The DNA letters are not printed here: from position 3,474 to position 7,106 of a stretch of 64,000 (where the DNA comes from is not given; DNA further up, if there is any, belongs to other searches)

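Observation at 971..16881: Pair of giant multicopper oxidases in a haem/copper/envelope-stress neighbourhood: candidate periplasmic metal-oxidation module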

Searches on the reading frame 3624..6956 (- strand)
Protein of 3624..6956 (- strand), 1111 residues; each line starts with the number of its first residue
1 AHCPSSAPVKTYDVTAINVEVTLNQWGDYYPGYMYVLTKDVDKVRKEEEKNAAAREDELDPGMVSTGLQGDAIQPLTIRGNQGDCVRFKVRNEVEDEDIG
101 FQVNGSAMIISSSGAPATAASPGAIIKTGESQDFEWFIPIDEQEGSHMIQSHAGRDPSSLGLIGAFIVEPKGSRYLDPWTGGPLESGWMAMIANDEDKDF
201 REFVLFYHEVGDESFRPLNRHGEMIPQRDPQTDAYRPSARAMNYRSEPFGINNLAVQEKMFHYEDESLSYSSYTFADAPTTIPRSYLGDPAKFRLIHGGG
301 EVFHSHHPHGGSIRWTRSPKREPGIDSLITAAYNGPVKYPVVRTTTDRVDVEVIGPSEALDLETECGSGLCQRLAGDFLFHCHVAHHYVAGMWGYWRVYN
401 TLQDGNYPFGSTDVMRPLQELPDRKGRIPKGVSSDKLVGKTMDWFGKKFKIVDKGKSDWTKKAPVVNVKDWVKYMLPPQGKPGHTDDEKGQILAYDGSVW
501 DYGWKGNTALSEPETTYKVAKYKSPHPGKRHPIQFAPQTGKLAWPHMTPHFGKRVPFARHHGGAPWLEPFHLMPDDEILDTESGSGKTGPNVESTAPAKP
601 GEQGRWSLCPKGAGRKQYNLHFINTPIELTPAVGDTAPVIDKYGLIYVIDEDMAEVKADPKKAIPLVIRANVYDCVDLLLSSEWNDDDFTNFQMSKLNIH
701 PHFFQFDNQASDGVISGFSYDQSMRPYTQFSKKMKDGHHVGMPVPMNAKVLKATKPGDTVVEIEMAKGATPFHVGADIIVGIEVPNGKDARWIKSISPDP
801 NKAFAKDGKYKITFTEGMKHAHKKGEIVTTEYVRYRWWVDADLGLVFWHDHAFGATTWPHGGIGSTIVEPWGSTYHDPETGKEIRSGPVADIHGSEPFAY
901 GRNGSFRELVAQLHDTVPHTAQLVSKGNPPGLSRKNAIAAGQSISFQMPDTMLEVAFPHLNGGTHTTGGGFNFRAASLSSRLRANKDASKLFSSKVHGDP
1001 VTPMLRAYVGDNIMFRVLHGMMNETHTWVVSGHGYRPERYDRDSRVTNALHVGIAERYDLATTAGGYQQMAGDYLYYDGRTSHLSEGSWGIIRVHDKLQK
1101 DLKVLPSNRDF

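Call 76: predict_structure(alignment_id=A2)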
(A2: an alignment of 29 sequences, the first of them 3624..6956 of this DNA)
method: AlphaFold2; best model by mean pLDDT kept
length: 1111 residues; sequences in the alignment: 29
mean_pLDDT: 55.2   pTM: 0.44
mean pLDDT of the five models: 55.2, 50.4, 48.4, 45.4, 44.0
residues with pLDDT >= 90: 56; 70-90: 342; 50-70: 204; < 50: 509
segments of 3 or more residues with pLDDT < 50: 23-27, 64-69, 155-160, 208-289, 298-358, 361-429, 477-501, 513-527, 543-608, 688-724, 841-847, 849-861, 899-901, 913-975, 1019-1028, 1032-1057, 1079-1087
pLDDT, mean of each block of 10 residues (from residue 1): 80 87 50 81 83 65 49 79 92 83 84 83 85 91 75 49 78 80 80 74 57 30 26 26 30 27 24 22 40 53 26 25 39 31 22 37 37 29 30 29 24 24 32 80 66 82 79 53 33 28 68 42 41 65 35 22 22 40 46 34 39 66 70 63 70 80 73 70 57 37 28 28 59 58 76 91 87 77 81 83 83 87 90 63 47 36 64 83 83 64 69 44 28 33 30 31 27 49 66 59 75 66 41 35 26 38 71 62 41 83 78 61
secondary structure, 60 per line:
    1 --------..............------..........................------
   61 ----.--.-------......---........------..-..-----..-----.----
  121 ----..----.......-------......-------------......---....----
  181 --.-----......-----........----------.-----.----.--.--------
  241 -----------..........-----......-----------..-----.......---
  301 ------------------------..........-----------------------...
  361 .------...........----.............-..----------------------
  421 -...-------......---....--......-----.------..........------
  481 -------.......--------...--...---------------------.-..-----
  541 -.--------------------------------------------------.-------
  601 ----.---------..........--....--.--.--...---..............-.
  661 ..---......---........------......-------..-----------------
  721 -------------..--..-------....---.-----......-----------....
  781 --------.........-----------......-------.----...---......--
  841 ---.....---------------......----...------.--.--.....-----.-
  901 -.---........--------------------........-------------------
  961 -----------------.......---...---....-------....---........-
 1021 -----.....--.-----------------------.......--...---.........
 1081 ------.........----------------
elements in order (helices of 4 or more, strands of 3 or more residues): E9-22 E29-37 H38-54 E76-81 E85-92 E131-137 E145-150 E164-169 E173-176 E189-194 E200-207 H252-261 H267-272 E291-297 H325-334 E358-361 H368-378 H383-395 H434-437 E441-444 E447-452 E465-467 H468-474 H488-494 E503-505 E508-510 E615-624 E627-630 E639-641 E645-649 H650-658 E666-671 E675-682 H689-694 E747-750 E760-765 E777-780 E789-797 E809-814 E827-829 E833-838 E844-848 E864-869 E874-876 E889-893 E906-913 H934-941 H978-984 H994-997 E1005-1008 E1012-1019 E1026-1030 E1057-1063 E1072-1080 E1087-1095

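Call 79: fold_search(model_id=the predicted structure, library=pdb)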
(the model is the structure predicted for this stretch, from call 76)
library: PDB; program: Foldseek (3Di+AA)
matches with E <= 10: 1471; with E <= 0.001: 456
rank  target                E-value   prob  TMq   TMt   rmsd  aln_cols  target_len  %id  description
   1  9bxa_A                3.7e-39  1.00  0.44  0.41  13.9      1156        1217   20  Structure of Mnx H340A complex from Bacillus sp. PL-12 (released 2024-08-07)
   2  5n0k                  1.2e-11  1.00  0.20  0.21  22.5      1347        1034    9  Rat ceruloplasmin orthorhombic form (released 2017-12-13)
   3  4enz                  1.5e-10  1.00  0.20  0.21  22.8      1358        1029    9  Structure of human ceruloplasmin at 2.6 A resolution (released 2013-04-17)
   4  4bxs_V                3.3e-10  1.00  0.21  0.19  23.0      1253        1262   10  Crystal Structure of the Prothrombinase Complex from the Venom of Pseudonaja Textilis (released 2013-07-31)
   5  2j5w                  2.2e-09  1.00  0.29  0.31  13.3      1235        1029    9  Ceruloplasmin revisited: structural and functional roles of various metal cation binding sites (released 2007-02-06)
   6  7kve                  2.2e-09  1.00  0.17  0.14  27.9      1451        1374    9  Cryo-EM structure of human Factor V at 3.3 Angstrom resolution (released 2021-03-10)
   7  6mf0_A                2.7e-09  1.00  0.21  0.19  22.3      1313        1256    8  Crystal Structure Determination of Human/Porcine Chimera Coagulation Factor VIII (released 2019-09-11)
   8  6mf0_B                5.0e-09  1.00  0.20  0.19  23.2      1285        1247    8  Crystal Structure Determination of Human/Porcine Chimera Coagulation Factor VIII (released 2019-09-11)
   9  9mot_A                9.3e-09  1.00  0.31  0.45  14.5      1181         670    9  Cryo-EM structure of factor Va bound to activated protein C (released 2025-05-21)
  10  4ejx_A                1.6e-08  1.00  0.20  0.21  23.4      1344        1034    9  Structure of ceruloplasmin-myeloperoxidase complex (released 2013-04-10)
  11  8tn9                  1.8e-08  1.00  0.19  0.16  24.8      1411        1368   10  Structural architecture of the acidic region of the B domain of coagulation factor V (released 2023-10-04)
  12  8fdg                  1.9e-08  1.00  0.18  0.14  25.7      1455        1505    9  Cryo-EM structure of coagulation factor V short (released 2023-03-15)
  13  7kwo_A                2.5e-08  1.00  0.22  0.20  21.9      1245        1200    8  rFVIIIFc-VWF-XTEN (BIVV001) (released 2021-03-03)
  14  7rab_F                7.3e-08  1.00  0.14  0.48   7.5       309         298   17  Crystal structure of a dodecameric multicopper oxidase from M. hydrothermalis in a cubic lattice (released 2021-10-20)
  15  9jbv                  1.1e-07  1.00  0.18  0.16  20.6      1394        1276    9  Structure of Engineered Coagulation Factor VIII with Enhanced Secretion and Coagulation Potential (released 2025-09-10)
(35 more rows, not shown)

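Call 86: search_protein_representatives(protein=window:3624-6956:-)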
Query: 1111 residues. Proteins with E-value up to 0.001 (for the whole library): 1819; up to 1e-10: 1145; up to 1e-30: 373. The best 150 are listed.
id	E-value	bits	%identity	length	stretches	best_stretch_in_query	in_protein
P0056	0.0e+00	2261.2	69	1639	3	1-1110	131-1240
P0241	0.0e+00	1166.9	46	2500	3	1-1109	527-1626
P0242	1.6e-292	990.1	45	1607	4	3-922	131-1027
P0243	4.8e-253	859.4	43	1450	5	2-932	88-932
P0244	1.1e-249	848.3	43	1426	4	3-926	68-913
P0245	9.6e-234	795.5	41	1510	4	2-924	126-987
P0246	7.3e-221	752.8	42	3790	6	3-567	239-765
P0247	1.3e-219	748.6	42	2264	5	3-731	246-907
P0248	1.1e-214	732.4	45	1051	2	2-920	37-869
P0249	5.9e-214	729.9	41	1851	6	3-742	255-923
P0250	1.3e-210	718.8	40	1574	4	10-896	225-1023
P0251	3.4e-207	707.5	50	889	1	1-893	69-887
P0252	2.1e-206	704.9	42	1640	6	2-406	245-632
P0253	3.2e-202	691.0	42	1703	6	3-568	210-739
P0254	2.4e-201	688.2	39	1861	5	9-569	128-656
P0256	8.7e-199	679.7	39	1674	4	3-918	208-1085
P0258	2.0e-195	668.5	39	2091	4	3-914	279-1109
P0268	5.8e-177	607.4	38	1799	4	3-919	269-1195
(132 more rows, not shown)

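Call 87: list_cluster_members(proteins=[P0241, P0242, P0243, P0245, P0246, P0249, P0250, P0256, P0258, P0268])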
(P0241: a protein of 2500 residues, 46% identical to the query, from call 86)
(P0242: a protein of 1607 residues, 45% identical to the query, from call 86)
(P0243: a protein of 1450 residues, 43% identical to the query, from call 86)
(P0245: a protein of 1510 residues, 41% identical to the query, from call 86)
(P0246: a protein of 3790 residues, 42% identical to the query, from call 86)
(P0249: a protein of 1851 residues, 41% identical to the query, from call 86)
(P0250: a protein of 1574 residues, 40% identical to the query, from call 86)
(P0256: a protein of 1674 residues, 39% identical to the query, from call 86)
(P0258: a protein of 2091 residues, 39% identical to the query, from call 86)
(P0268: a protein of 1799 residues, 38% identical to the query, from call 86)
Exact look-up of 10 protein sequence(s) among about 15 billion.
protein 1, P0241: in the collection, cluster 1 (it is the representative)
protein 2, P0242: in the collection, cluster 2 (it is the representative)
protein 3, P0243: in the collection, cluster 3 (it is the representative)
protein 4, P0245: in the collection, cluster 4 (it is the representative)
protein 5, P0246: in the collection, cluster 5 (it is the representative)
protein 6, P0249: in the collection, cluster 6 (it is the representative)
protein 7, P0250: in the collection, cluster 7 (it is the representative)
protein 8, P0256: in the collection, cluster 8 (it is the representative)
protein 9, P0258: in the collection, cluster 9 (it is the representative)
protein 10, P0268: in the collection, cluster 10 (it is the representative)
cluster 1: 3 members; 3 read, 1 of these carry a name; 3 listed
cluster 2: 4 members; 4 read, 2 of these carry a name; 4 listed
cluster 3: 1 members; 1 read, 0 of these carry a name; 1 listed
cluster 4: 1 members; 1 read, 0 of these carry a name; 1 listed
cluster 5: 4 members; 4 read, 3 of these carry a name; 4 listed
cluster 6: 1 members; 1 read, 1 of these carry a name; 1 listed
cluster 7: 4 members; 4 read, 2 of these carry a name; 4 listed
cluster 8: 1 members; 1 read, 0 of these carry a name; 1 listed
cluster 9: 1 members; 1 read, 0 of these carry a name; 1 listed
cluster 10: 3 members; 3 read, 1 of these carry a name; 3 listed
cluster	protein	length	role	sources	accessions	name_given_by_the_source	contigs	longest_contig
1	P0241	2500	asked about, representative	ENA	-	-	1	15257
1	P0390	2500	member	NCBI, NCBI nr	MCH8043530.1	MAG: DUF3347 domain-containing protein [Planctomycetes bacterium] | DUF3347 domain-containing protein [Planctomycetota bacterium]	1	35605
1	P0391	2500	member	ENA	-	-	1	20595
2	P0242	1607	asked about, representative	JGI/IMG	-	hypothetical protein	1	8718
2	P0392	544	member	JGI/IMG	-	hypothetical protein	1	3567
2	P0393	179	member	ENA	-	-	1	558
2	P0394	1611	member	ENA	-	-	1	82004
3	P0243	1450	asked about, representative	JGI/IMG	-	-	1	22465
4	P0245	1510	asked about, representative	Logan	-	-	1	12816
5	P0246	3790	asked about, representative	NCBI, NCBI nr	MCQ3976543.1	MAG: hypothetical protein DPW09_24185, partial [Anaerolineae bacterium] | hypothetical protein [Anaerolineae bacterium]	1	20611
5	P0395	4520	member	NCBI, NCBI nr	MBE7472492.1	MAG: DUF11 domain-containing protein [Anaerolineales bacterium] | DUF11 domain-containing protein [Anaerolineales bacterium]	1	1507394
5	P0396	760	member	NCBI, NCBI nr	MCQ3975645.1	MAG: hypothetical protein DPW09_19590, partial [Anaerolineae bacterium] | hypothetical protein [Anaerolineae bacterium]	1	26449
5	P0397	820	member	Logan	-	-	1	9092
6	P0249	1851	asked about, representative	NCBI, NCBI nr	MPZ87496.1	MAG: multicopper oxidase domain-containing protein [Nitriliruptorales bacterium] | multicopper oxidase domain-containing protein [Nitriliruptorales bacterium]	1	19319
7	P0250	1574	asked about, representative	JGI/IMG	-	FtsP/CotA-like multicopper oxidase with cupredoxin domain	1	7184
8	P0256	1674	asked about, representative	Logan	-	-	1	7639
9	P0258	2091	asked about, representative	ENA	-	-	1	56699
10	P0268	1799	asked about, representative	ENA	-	-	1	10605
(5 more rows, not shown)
